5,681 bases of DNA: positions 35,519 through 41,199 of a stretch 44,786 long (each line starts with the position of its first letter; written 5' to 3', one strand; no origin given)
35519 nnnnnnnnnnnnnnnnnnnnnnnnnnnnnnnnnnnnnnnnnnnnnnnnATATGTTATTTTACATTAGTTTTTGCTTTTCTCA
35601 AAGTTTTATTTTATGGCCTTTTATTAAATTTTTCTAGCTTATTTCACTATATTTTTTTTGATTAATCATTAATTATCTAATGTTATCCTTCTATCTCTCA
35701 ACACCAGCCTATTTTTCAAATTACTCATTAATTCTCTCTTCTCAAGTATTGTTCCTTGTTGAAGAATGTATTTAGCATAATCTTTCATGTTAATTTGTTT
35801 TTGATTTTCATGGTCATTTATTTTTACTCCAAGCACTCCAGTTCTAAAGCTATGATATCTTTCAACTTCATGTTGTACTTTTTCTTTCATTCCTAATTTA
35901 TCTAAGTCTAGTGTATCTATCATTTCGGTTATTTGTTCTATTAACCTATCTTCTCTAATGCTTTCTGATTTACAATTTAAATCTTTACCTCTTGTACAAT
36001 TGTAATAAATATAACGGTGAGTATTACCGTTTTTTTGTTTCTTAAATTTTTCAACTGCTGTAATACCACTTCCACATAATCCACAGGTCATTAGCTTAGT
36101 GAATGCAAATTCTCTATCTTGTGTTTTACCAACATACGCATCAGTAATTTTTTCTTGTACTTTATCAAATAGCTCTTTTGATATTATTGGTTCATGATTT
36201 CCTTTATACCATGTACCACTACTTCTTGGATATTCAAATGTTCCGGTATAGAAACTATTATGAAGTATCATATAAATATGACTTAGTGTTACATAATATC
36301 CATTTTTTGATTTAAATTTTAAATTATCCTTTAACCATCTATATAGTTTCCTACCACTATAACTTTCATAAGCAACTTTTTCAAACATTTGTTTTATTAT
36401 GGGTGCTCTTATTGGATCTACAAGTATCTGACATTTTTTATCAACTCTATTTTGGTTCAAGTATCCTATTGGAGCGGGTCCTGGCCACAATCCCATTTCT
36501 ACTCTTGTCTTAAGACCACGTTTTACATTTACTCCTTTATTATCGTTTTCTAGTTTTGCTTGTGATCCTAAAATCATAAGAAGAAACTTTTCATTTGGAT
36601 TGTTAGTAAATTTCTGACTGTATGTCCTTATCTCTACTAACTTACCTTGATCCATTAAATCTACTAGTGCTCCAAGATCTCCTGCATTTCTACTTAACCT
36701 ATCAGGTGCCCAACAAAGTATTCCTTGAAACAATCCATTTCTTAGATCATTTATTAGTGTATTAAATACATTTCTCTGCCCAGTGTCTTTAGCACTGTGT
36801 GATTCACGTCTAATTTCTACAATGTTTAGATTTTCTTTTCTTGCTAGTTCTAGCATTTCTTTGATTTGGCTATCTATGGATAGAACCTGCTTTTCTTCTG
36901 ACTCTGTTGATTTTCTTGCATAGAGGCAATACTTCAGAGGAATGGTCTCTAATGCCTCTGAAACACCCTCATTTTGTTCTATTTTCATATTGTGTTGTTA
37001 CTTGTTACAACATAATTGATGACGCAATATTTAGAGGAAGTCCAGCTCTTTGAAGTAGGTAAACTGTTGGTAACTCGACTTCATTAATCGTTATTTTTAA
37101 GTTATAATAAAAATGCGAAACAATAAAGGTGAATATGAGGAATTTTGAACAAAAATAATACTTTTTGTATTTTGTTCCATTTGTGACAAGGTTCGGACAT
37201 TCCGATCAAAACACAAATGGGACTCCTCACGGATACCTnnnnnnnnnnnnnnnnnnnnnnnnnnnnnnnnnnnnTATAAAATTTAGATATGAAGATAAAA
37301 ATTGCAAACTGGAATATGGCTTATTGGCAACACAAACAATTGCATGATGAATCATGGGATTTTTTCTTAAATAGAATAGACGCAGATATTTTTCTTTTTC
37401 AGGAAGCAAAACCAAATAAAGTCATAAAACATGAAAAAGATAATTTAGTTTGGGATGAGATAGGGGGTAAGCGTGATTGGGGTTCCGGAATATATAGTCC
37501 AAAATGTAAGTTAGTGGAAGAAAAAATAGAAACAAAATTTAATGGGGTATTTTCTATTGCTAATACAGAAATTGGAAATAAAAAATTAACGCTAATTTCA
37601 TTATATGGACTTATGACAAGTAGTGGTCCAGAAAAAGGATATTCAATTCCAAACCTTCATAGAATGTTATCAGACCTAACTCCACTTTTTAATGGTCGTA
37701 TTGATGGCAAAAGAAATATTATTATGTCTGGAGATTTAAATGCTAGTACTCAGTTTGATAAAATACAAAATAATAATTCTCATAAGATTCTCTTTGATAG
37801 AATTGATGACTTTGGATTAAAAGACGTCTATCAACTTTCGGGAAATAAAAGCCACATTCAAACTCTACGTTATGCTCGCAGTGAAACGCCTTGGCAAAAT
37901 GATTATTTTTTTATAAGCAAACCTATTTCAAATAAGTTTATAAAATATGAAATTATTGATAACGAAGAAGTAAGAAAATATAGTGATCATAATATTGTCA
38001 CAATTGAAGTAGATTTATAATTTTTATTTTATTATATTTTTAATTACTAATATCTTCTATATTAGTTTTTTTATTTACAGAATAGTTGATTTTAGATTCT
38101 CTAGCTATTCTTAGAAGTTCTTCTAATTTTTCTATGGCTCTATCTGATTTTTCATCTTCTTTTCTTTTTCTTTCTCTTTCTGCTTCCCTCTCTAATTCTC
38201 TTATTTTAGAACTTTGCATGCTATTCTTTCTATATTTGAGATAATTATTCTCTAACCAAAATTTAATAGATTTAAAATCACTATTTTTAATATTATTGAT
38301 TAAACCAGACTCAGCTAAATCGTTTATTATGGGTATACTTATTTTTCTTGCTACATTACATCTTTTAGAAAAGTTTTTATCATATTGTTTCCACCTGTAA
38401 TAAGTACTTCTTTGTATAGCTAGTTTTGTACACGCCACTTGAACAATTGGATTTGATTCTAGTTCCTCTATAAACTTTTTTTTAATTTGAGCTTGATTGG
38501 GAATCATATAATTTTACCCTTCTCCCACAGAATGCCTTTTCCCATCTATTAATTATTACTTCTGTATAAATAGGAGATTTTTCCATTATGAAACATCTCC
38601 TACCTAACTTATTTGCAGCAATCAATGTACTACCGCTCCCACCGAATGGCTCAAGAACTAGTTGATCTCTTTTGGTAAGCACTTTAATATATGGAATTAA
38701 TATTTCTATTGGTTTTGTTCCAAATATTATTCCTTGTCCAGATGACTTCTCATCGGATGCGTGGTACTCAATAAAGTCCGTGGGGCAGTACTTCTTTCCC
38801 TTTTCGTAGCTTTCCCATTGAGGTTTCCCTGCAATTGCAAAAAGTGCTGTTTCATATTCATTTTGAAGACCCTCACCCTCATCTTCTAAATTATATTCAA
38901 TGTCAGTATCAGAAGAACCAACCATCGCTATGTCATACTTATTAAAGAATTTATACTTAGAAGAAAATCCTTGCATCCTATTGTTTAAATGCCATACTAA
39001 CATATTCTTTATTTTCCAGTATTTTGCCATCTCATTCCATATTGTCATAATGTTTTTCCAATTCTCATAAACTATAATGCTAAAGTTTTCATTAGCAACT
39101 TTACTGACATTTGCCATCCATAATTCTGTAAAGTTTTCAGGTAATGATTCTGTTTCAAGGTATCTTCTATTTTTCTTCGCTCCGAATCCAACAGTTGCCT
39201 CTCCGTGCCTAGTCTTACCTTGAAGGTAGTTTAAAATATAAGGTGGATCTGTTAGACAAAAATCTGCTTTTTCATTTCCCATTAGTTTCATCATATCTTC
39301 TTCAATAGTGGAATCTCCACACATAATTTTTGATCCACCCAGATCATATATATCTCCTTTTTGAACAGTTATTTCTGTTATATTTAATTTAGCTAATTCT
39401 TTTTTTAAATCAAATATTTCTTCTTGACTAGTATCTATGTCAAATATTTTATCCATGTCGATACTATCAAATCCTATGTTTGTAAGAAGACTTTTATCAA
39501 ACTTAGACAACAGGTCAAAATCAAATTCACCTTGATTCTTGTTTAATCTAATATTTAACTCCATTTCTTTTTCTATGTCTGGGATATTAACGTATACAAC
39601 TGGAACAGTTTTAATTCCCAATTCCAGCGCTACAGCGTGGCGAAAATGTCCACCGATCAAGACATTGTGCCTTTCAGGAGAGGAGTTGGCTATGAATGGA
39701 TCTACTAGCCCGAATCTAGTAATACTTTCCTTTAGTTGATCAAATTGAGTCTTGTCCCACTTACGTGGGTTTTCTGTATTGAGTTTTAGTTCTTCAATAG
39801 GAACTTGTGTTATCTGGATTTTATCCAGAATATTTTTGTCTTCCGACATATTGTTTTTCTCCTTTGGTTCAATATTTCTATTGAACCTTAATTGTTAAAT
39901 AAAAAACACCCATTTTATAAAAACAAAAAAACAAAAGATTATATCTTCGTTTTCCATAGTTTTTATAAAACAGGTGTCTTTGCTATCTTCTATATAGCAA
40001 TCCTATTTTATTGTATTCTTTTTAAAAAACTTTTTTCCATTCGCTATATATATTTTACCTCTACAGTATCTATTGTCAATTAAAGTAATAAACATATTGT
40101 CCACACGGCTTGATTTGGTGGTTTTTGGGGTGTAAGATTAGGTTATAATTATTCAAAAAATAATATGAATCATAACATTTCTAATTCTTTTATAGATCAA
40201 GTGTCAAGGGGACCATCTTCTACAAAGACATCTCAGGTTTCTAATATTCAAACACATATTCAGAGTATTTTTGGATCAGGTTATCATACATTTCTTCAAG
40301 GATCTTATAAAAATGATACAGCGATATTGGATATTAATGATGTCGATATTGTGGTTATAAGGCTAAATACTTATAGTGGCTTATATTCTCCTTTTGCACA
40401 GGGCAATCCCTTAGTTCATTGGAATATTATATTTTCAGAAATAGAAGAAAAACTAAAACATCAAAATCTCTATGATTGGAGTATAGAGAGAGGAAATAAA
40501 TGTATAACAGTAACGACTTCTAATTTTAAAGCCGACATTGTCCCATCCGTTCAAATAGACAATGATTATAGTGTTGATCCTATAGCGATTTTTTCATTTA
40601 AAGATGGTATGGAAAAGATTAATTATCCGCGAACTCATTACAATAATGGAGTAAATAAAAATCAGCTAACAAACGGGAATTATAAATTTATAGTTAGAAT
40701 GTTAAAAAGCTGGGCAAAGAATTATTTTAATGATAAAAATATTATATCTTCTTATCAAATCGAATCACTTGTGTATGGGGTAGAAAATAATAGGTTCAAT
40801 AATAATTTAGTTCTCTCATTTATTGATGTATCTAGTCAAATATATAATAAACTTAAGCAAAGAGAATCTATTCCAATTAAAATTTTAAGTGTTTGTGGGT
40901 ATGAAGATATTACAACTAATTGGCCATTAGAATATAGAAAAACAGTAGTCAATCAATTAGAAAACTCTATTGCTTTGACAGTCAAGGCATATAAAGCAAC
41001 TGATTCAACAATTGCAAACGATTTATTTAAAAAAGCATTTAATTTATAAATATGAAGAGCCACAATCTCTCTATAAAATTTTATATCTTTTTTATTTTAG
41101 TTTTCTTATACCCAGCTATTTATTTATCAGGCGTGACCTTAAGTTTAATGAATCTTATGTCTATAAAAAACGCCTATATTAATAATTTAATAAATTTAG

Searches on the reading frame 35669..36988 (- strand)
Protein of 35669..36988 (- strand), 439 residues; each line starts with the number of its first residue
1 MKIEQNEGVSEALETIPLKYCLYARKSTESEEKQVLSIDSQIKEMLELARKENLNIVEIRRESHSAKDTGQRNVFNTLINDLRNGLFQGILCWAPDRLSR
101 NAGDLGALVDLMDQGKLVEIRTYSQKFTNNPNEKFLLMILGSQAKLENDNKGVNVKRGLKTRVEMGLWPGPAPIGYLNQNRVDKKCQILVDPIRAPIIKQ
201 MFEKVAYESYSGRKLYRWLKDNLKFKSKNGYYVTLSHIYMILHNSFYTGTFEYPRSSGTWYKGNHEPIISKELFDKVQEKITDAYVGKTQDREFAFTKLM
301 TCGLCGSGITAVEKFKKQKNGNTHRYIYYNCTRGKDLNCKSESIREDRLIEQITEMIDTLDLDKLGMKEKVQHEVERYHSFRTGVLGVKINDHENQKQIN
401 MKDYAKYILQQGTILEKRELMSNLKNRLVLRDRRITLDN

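Call 19: search_protein_families(library=pfam, proteins=[window:35669-36988:-], max_evalue=0.001)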
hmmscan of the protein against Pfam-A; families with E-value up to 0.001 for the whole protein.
window:35669-36988:- (439 aa): 3 families
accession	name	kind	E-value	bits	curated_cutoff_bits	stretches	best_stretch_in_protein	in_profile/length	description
PF00239.26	Resolvase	-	1.2e-22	81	23.3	1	22-166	3-143/145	Resolvase, N terminal domain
PF07508.19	Recombinase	-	9.6e-16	58.3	21.1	1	193-282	2-100/102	Recombinase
PF13408.12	Zn_ribbon_recom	-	1e-09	39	25.3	1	296-357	2-57/58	Recombinase zinc beta ribbon domain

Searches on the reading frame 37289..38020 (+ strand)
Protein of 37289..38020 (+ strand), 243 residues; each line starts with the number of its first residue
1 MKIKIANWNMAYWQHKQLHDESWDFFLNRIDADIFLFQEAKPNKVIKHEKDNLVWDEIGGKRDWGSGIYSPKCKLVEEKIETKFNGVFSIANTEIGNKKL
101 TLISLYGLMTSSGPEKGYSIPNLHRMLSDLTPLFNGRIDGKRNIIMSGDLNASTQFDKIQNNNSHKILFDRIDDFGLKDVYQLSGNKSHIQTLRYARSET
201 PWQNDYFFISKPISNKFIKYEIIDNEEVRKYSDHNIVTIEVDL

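Call 19: search_protein_families(library=pfam, proteins=[window:37289-38020:+], max_evalue=0.001)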
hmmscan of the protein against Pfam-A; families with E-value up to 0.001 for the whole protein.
window:37289-38020:+ (243 aa): 1 family
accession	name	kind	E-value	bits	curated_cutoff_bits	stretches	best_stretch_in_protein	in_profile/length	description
PF03372.29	Exo_endo_phos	-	0.00012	22.4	24.5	1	27-234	26-225/225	Endonuclease/Exonuclease/phosphatase family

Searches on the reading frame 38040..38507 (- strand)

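Call 19: search_protein_families(library=pfam, proteins=[window:38040-38507:-], max_evalue=0.001)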
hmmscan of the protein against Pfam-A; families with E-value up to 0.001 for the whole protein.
window:38040-38507:- (155 aa): 1 family
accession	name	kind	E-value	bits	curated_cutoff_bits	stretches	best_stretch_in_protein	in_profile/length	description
PF13022.12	HTH_Tnp_1_2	-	0.00019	22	27.9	1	22-94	30-102/122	Helix-turn-helix of insertion element transposase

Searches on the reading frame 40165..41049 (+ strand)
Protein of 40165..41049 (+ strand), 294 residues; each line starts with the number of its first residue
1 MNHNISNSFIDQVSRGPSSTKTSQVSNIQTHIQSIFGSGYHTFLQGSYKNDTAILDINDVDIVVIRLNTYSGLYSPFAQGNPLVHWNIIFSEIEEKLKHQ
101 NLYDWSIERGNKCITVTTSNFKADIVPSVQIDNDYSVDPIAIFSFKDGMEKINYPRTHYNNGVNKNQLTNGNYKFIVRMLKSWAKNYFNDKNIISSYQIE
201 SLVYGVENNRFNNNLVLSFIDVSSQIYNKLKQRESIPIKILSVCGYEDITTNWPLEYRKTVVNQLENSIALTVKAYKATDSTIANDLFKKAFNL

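Call 19: search_protein_families(library=pfam, proteins=[window:40165-41049:+], max_evalue=0.001)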
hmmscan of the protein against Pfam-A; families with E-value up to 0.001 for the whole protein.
window:40165-41049:+ (294 aa): 1 family
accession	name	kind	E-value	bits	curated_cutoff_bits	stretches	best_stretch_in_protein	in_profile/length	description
PF18144.7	SMODS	-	4.8e-06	27.3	26.5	1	16-132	19-134/164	Second Messenger Oligonucleotide or Dinucleotide Synthetase domain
